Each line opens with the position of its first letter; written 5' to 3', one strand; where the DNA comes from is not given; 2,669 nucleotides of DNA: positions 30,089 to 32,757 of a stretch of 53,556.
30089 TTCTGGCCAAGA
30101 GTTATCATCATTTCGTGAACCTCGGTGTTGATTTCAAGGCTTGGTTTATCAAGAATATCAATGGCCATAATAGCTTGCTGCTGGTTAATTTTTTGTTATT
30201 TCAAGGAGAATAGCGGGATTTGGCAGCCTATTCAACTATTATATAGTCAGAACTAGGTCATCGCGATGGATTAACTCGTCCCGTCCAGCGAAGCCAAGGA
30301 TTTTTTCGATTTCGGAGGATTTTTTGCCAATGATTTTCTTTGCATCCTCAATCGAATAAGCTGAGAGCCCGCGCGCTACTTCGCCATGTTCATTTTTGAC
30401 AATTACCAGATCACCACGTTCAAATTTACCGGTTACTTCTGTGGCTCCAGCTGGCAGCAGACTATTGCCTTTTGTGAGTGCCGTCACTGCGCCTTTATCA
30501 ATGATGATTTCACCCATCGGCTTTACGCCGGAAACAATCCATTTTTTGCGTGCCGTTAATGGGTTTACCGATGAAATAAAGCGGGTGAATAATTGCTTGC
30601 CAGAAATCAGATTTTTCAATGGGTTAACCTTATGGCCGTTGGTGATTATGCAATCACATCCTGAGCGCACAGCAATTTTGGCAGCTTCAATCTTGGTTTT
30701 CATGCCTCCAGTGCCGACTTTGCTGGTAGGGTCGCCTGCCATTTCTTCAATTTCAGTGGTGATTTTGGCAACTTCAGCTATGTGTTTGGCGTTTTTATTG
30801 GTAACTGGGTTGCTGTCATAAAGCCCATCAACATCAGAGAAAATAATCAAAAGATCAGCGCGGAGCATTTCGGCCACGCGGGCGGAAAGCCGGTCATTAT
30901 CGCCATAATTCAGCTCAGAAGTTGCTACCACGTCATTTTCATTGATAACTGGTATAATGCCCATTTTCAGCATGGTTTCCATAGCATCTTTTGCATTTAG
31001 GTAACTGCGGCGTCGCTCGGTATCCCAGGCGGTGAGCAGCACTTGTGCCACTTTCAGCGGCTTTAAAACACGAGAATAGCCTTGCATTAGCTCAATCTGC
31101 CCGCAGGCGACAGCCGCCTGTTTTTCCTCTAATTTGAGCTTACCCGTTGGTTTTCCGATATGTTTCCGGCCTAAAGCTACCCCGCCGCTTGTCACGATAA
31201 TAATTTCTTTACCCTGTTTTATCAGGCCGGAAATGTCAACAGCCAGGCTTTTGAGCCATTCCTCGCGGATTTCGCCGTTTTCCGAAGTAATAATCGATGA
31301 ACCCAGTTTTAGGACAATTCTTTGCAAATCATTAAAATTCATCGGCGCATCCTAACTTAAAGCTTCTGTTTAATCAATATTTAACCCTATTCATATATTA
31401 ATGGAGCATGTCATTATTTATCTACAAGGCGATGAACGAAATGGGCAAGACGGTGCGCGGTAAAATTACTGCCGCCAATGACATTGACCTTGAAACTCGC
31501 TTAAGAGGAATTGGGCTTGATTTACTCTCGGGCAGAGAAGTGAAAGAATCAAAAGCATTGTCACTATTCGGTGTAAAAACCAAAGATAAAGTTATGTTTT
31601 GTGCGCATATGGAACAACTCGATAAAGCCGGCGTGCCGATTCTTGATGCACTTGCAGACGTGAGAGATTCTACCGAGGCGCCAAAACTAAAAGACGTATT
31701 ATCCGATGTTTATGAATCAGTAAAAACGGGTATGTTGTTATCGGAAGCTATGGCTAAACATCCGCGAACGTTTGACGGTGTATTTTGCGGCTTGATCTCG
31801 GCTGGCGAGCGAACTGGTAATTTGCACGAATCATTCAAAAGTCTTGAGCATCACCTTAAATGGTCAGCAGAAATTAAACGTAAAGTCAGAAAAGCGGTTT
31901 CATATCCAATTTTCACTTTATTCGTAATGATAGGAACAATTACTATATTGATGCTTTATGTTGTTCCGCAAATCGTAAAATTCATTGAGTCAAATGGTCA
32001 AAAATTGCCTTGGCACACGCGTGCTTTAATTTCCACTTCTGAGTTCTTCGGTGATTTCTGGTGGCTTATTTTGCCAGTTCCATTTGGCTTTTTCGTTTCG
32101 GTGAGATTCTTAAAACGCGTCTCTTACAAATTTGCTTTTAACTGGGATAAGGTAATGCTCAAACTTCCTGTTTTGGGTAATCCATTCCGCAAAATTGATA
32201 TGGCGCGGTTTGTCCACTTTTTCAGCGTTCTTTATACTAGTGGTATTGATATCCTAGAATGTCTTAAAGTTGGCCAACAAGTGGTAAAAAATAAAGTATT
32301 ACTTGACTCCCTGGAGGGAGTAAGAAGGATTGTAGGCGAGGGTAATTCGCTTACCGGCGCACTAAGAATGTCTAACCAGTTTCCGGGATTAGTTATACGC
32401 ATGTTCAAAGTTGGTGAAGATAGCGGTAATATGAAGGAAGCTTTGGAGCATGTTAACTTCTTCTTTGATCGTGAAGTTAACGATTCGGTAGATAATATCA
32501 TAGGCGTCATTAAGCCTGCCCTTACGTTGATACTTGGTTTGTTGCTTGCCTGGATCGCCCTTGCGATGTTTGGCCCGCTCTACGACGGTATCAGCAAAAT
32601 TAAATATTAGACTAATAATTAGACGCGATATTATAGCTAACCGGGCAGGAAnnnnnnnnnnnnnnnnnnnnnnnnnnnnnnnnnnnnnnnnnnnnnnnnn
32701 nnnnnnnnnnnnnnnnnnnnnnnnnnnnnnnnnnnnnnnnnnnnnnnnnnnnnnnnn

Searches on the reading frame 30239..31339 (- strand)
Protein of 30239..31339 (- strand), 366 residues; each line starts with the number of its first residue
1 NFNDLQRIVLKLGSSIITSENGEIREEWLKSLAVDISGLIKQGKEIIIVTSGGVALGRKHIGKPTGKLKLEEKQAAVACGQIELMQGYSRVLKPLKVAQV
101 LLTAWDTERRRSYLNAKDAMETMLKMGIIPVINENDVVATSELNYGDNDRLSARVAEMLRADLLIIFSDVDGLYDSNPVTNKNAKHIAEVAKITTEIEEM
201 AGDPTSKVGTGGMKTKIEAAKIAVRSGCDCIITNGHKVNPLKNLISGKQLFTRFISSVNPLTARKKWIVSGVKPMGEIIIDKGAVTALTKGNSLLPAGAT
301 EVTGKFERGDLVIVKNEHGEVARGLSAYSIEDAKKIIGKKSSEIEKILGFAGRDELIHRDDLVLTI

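Call 3: search_protein_families(library=pfam, proteins=[window:30239-31339:-], max_evalue=0.1)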
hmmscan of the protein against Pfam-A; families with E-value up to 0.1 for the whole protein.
window:30239-31339:- (366 aa): 3 families
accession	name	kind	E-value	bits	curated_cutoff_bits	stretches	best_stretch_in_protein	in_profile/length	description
PF00696.33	AA_kinase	-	4e-46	158.1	24.9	1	6-234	1-234/234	Amino acid kinase family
PF01472.26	PUA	-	7.6e-22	77.5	24.8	1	276-348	1-74/74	PUA domain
PF17785.7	PUA_3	-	0.037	14.2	22.6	0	278-320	1-44/64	PUA-like domain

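Call 4: search_protein_families(library=ncbifam, proteins=[window:30239-31339:-], max_evalue=0.1)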
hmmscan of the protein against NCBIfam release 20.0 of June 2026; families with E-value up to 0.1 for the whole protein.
window:30239-31339:- (366 aa): 42 families (the best 25 are shown)
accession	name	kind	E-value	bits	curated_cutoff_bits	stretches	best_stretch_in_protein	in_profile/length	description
TIGR01027.1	proB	equivalog_domain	4.2e-119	397.9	186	1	6-363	1-362/363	glutamate 5-kinase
TIGR01092.1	P5CS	equivalog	7.7e-43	146.7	796.75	1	3-261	5-279/715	delta l-pyrroline-5-carboxylate synthetase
NF040647.1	IPPK_Arch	equivalog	1.9e-22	79.8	120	1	8-249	1-253/259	isopentenyl phosphate kinase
TIGR02076.1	pyrH_arch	equivalog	1.3e-16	60.9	158.05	2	131-252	100-219/222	UMP kinase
NF010659.0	PRK14058.1-1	equivalog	6.5e-12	45.1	223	1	118-248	141-262/267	[LysW]-aminoadipate kinase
TIGR00761.1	argB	equivalog_domain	6e-11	42.3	151.3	1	117-229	125-227/231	acetylglutamate kinase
TIGR00746.1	arcC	equivalog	8e-09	35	358.25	1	127-241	190-298/309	carbamate kinase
TIGR02075.1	pyrH_bact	equivalog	1.1e-08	35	243.9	1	6-190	2-180/233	UMP kinase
TIGR03684.1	arCOG00985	hypoth_equivalog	3e-08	33.6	120.6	1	276-339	73-135/154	arCOG04150 universal archaeal PUA-domain protein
NF010662.0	PRK14058.1-4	equivalog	6.7e-08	32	194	1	122-246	143-255/264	[LysW]-aminoadipate/[LysW]-glutamate kinase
TIGR00656.1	asp_kin_monofn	equivalog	1.1e-06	27.9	402.25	1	114-203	122-213/407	aspartate kinase, monofunctional class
NF004938.0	PRK06291.1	equivalog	7.6e-06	24.9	528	1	111-192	172-257/468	aspartate kinase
TIGR00657.1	asp_kinases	subfamily_domain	1.2e-05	24.6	208.7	1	96-201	137-245/442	aspartate kinase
NF005158.0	PRK06635.2-2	equivalog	1.9e-05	23.8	717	1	117-201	121-207/401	aspartate kinase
NF010369.0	PRK13795.1-4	equivalog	2.6e-05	22.6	1086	1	263-324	122-184/633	hypothetical protein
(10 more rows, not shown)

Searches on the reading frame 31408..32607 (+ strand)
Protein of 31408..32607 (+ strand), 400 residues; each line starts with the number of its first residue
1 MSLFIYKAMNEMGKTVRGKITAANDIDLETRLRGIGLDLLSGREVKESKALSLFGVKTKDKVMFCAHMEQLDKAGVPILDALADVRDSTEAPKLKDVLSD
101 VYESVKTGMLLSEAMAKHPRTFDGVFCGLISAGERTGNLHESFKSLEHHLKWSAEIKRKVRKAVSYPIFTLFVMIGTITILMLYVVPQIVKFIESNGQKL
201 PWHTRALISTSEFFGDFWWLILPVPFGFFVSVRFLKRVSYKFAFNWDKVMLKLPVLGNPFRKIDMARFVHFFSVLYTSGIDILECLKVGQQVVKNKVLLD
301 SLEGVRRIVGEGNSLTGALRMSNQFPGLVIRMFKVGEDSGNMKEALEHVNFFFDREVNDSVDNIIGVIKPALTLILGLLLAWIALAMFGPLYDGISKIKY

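Call 3: search_protein_families(library=pfam, proteins=[window:31408-32607:+], max_evalue=0.1)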
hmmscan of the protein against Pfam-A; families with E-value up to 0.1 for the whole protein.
window:31408-32607:+ (400 aa): 1 family
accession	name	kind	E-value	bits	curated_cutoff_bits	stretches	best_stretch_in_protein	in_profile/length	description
PF00482.28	T2SSF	-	6.9e-43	146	25.2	2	70-187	7-125/125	Type II secretion system (T2SS), protein F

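Call 4: search_protein_families(library=ncbifam, proteins=[window:31408-32607:+], max_evalue=0.1)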
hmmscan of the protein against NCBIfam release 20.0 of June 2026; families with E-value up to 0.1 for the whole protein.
window:31408-32607:+ (400 aa): 6 families
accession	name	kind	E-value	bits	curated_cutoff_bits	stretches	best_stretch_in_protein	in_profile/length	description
TIGR02120.1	GspF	equivalog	4.2e-90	302.9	424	1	4-391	1-394/401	type II secretion system inner membrane protein GspF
NF052606.1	T4PiliAsmPilCMyx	equivalog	8e-67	225.9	700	1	3-396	21-416/419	type IV pilus assembly protein PilC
NF052607.1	T4PiliAsmPilCThrm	equivalog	2.8e-66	224.3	700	1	1-397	1-403/406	type IV pilus assembly protein PilC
NF047826.1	T3SSXpsF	equivalog_domain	4.9e-62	210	650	1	1-395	1-401/405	type II secretion system protein XpsF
NF007861.0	PRK10573.1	equivalog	3.8e-56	190.9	401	1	2-392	5-392/401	protein transport protein HofC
NF041012.2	T4P_ComGB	equivalog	1.2e-33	116.9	240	1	60-395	2-331/332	competence type IV pilus assembly protein ComGB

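Call 35: find_related_loci(query=A4, collection=genome_contigs, flank=10000)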
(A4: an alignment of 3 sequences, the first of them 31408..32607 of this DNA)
Query A4 (400 aa) in genome_contigs; peptide patterns used: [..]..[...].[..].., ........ (x = any residue, [..] = any of these).
86 stretches matched a pattern; 46 encode a relative of the query (tblastn E <= 1e-3); 46 distinct loci.
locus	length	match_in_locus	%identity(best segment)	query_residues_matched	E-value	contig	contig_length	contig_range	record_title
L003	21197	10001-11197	72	1-399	0e+0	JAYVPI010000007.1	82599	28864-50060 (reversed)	MAG: Alphaproteobacteria bacterium isolate GL72_DN_metabinner_10 GL72_DN_metabinner_10_6, whole genome shotgun sequence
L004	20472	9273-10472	56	1-400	7e-157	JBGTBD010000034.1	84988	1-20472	MAG: Rickettsiales bacterium isolate JTS-AC89 k141_1068104, whole genome shotgun sequence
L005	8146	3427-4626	55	1-400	1e-155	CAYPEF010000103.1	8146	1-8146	MAG TPA_asm: uncultured Rickettsiales bacterium isolate SRP278252_co2_163 genome assembly, contig: NODE_18742_length_814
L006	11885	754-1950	55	1-398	2e-154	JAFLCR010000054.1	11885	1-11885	MAG: Alphaproteobacteria bacterium isolate UWPOB_ALPHA1 gnl_X_PDHLPHON_54, whole genome shotgun sequence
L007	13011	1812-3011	56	1-400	4e-154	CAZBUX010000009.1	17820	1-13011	MAG TPA_asm: uncultured Rickettsiales bacterium isolate SRP329715_co2_1 genome assembly, contig: NODE_6118_length_17820_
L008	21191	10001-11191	55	4-400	5e-154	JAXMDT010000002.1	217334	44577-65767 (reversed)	MAG: Rickettsiales bacterium isolate STL-PRO43 C3.18.fa-2, whole genome shotgun sequence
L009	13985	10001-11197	55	1-399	4e-153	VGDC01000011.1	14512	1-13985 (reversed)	MAG: Alphaproteobacteria bacterium isolate M_DeepCast_400m_m1_040 M_DeepCast_400m_m1_040_Ga0194112_10007194, whole genom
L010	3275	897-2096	55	1-400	1e-159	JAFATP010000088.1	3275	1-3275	MAG: Alphaproteobacteria bacterium isolate CP_BM_ER_R9_15 BM_ER_R9_k147_1453875, whole genome shotgun sequence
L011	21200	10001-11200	54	1-400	2e-152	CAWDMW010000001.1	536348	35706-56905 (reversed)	MAG: uncultured Alphaproteobacteria bacterium isolate MFD03250.bin.1.9 genome assembly, contig: contig_12762, whole geno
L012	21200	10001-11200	55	1-400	1e-151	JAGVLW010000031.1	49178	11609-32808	MAG: Alphaproteobacteria bacterium isolate SW_3 c_000000077188, whole genome shotgun sequence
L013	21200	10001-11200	55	1-400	3e-150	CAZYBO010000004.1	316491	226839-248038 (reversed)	MAG TPA_asm: uncultured Rickettsiales bacterium isolate SRP302895_co1_247 genome assembly, contig: NODE_48_length_316491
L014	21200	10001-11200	54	1-400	4e-149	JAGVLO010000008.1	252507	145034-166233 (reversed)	MAG: Alphaproteobacteria bacterium isolate SW_2 c_000000008428, whole genome shotgun sequence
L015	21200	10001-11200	55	1-400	7e-149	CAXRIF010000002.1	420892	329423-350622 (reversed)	MAG: Rickettsiales bacterium isolate YZ12B_2.110 genome assembly, contig: k141_1159650, whole genome shotgun sequence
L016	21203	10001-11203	54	1-400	5e-149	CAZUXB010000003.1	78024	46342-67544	MAG TPA_asm: uncultured Rickettsiales bacterium isolate SRP278252_co2_161 genome assembly, contig: NODE_468_length_78024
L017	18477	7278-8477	53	1-400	9e-149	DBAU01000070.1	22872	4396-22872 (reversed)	MAG TPA_asm: Alphaproteobacteria bacterium UBA1002 UBA1002_contig_2472, whole genome shotgun sequence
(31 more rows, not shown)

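Call 54: search_protein_families(library=pfam, proteins=[L013:10-492:+, L013:497-1036:+, L013:1036-1770:+, L013:1725-2603:+, L013:2603-4570:+, L013:4573-8031:+, L013:8168-9991:+, L013:14507-15244:+, L013:15250-16386:-, L013:17531-19426:-], max_evalue=0.01)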
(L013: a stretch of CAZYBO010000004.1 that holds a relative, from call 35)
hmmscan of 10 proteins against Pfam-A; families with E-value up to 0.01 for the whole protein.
L013:10-492:+ (161 aa): 2 families
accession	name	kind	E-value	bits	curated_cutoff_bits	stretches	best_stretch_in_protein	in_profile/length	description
PF01077.27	NIR_SIR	-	2.2e-11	43.9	27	1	21-157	9-154/158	Nitrite and sulphite reductase 4Fe-4S domain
PF04551.19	GcpE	-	0.00043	19.8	32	1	17-108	250-334/343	GcpE protein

L013:497-1036:+ (180 aa): 2 families
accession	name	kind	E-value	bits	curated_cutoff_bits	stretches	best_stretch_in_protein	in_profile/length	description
PF13241.12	NAD_binding_7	-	2.5e-12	47.7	22.1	1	4-105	1-104/104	Putative NAD(P)-binding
PF14824.11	Sirohm_synth_M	-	8.2e-11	41.6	25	1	109-135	1-27/28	Sirohaem biosynthesis protein central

L013:1036-1770:+ (245 aa): 1 family
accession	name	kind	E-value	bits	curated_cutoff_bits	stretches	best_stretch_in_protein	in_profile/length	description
PF01507.26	PAPS_reduct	-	5.8e-37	127.8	22.5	1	36-205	4-175/175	Phosphoadenosine phosphosulfate reductase domain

L013:1725-2603:+ (293 aa): 1 family
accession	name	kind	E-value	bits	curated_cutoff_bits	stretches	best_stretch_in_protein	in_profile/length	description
PF01507.26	PAPS_reduct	-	9.7e-35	120.6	22.5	1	41-240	2-168/175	Phosphoadenosine phosphosulfate reductase domain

L013:2603-4570:+ (656 aa): 20 families
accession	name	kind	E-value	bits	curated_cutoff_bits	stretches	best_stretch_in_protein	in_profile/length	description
PF01583.26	APS_kinase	-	3.6e-64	215.9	21.1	1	464-611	3-152/152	Adenylylsulphate kinase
PF00009.33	GTP_EFTU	-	2.9e-45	154.6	26.5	1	22-222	5-183/188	Elongation factor Tu GTP binding domain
PF22594.2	GTP-eEF1A_C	-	5.4e-17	62.5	27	1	326-422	1-100/101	GTP-eEF1A C-terminal domain-like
PF13671.12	AAA_33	-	2e-09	38.3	27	1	466-577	2-115/143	AAA domain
PF01926.29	MMR_HSR1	-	7e-08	33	21.9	1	76-159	25-113/113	50S ribosome-binding GTPase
PF03144.31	GTP_EFTU_D2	-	2.4e-06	28.3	30.3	1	250-302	3-58/73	Elongation factor Tu domain 2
PF13238.12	AAA_18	-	1.1e-05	26.3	29.4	1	469-573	4-104/128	AAA domain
PF20720.3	nSTAND3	-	0.00015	21.9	27.2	1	465-503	19-55/155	Novel STAND NTPase 3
PF13401.12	AAA_22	-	0.00016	22.4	27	0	464-487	6-29/130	AAA domain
PF03193.22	RsgA_GTPase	-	0.00023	21.5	30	0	456-486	99-129/174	RsgA GTPase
PF13555.12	AAA_29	-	0.00098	19.3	27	0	464-479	23-38/61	P-loop containing region of AAA domain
PF08433.16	KTI12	-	0.00098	19.1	22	1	468-508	6-44/271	Chromatin associated protein KTI12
PF09439.16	SRPRB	-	0.0012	18.7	25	0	22-152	5-104/178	Signal recognition particle receptor beta subunit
PF00503.26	G-alpha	-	0.0018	17.9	48.8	0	467-493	25-50/333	G-protein alpha subunit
PF00005.33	ABC_tran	-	0.002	19.2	25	0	463-489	11-37/137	ABC transporter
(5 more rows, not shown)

L013:4573-8031:+ (1153 aa): 2 families
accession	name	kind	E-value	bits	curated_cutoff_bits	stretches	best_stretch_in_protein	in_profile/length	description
PF07992.20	Pyr_redox_2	-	8.6e-08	32.4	26.1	1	377-747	1-263/291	Pyridine nucleotide-disulphide oxidoreductase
PF14691.11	Fer4_20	-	0.00011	22.4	25.8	1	275-343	34-106/113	Dihydroprymidine dehydrogenase domain II, 4Fe-4S cluster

L013:8168-9991:+ (608 aa): 7 families
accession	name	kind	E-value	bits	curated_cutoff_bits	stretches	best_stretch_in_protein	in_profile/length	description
PF00437.27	T2SSE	-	3e-123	411.6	24.9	1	222-598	6-368/370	Type II/IV secretion system protein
PF05157.20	MshEN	-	2.1e-16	60.1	23.1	1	111-193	6-87/90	MshEN domain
PF13401.12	AAA_22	-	0.0023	18.7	27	1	357-381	4-28/130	AAA domain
PF13173.12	AAA_14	-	0.003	18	27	1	359-450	3-85/129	AAA domain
PF25199.1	nSTAND_NTPase5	-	0.0036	17.6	34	1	355-392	38-76/145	Novel STAND NTPase 5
PF20720.3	nSTAND3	-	0.005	17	27.2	1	358-397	17-56/155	Novel STAND NTPase 3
PF13245.12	AAA_19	-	0.0097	16.5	25.1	0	357-386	10-39/134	AAA domain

L013:14507-15244:+ (246 aa): 2 families
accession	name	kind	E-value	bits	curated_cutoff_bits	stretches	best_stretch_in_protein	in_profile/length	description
PF00005.33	ABC_tran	-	1.4e-20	74.8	25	1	21-161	1-136/137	ABC transporter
PF13304.12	AAA_21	-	2.4e-12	48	27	2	133-192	237-299/304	AAA domain, putative AbiEii toxin, Type IV TA system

L013:15250-16386:- (378 aa): 9 families
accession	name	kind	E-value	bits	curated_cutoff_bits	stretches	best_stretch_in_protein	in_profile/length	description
PF00437.27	T2SSE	-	1.2e-42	146.4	24.9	1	80-272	92-280/370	Type II/IV secretion system protein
PF13401.12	AAA_22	-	0.00014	22.6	27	1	123-156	4-36/130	AAA domain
PF00005.33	ABC_tran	-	0.001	20.1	25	1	122-170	9-52/137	ABC transporter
PF13555.12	AAA_29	-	0.0024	18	27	1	121-144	19-42/61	P-loop containing region of AAA domain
PF13604.12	AAA_30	-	0.0035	17.6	27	1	116-152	10-46/191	AAA domain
PF13476.12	AAA_23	-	0.0066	17.5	27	0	123-144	18-39/201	AAA domain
PF06414.18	Zeta_toxin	-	0.0075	16.2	22.3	0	125-157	17-48/199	Zeta toxin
PF20720.3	nSTAND3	-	0.0077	16.4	27.2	0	120-164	13-56/155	Novel STAND NTPase 3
PF13191.12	AAA_16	-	0.0083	17.1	32.6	0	125-153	25-57/167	AAA ATPase domain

L013:17531-19426:- (631 aa): 15 families
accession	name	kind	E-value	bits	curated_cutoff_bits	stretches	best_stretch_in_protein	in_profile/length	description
PF07719.23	TPR_2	-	1e-12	47.6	27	1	477-508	3-34/34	Tetratricopeptide repeat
PF14559.12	TPR_19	-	2e-12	47.7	25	1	451-508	1-58/68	Tetratricopeptide repeat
PF13431.12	TPR_17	-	2.3e-12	46.6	24.4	1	464-495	2-33/34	Tetratricopeptide repeat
PF13181.12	TPR_8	-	4.2e-12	45.7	25.7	1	477-508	3-34/34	Tetratricopeptide repeat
PF13432.12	TPR_16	-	6.6e-11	42.9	32.7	1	446-508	2-64/65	Tetratricopeptide repeat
PF00515.34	TPR_1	-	1.2e-10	41.1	27.8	1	477-508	3-34/34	Tetratricopeptide repeat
PF13424.12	TPR_12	-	2.6e-10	40.8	30.1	1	547-607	8-76/77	Tetratricopeptide repeat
PF13176.12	TPR_7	-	1.7e-09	37.5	27.9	0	477-510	1-34/36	Tetratricopeptide repeat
PF13428.12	TPR_14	-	1e-08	35.4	23.5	0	477-512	3-38/44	Tetratricopeptide repeat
PF13174.12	TPR_6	-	7.4e-07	29.9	26.3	0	477-507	2-32/33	Tetratricopeptide repeat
PF24575.1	TPR_Slam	-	5.7e-06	27.2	35.2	0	577-607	48-78/104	Surface lipoprotein assembly modifier, N-terminal TPR repeats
PF13414.12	TPR_11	-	2.1e-05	24.5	26.8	0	455-489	8-42/42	TPR repeat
PF13374.12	TPR_10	-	5.4e-05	23.5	27.5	0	576-607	2-33/42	Tetratricopeptide repeat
PF23914.1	TPR_CcmH_CycH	-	0.00022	21.6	42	0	533-603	78-148/158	Cytochrome c-type biogenesis protein H TPR domain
PF12569.14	NatA_aux_su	-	0.0027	17.1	33.3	1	517-611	13-108/515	N-terminal acetyltransferase A, auxiliary subunit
